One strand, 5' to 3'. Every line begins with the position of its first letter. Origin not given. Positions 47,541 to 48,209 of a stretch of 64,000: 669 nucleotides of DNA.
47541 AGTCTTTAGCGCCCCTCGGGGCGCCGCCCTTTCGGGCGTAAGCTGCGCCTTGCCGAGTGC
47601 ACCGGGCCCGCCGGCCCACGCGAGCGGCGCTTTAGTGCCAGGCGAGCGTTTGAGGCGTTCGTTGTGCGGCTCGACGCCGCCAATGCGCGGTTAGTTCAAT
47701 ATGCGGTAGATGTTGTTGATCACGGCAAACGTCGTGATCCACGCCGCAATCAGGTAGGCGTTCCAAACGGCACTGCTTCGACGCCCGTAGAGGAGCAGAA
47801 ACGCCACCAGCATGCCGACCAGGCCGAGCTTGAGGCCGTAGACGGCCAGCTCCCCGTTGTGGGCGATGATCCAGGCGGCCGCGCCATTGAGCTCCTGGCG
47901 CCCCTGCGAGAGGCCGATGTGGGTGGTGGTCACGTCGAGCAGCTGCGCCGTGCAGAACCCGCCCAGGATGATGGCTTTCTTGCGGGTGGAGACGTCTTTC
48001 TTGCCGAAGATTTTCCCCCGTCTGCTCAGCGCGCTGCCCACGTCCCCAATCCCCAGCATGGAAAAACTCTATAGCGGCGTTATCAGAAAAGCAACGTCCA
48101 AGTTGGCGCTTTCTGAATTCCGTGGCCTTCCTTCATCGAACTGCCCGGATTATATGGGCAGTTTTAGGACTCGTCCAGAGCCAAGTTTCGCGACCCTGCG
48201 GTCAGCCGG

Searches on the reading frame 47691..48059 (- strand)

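Call 3: search_protein_families(library=pfam, proteins=[window:47691-48059:-], max_evalue=0.01)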
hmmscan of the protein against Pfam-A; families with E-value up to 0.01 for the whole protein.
window:47691-48059:- (122 aa): 1 family
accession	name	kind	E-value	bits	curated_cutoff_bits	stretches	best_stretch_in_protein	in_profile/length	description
PF18902.5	DUF5658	-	3.7e-10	40.9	25.2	1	38-114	3-78/82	Domain of unknown function (DUF5658)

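Call 4: search_protein_families(library=ncbifam, proteins=[window:47691-48059:-], max_evalue=0.01)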
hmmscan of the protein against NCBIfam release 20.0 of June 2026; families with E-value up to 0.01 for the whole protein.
window:47691-48059:- (122 aa): 0 families

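Call 60: search_protein_families(library=padloc, proteins=[window:47691-48059:-], max_evalue=0.001)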
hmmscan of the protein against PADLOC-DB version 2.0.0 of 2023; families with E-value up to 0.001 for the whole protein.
window:47691-48059:- (122 aa): 0 families
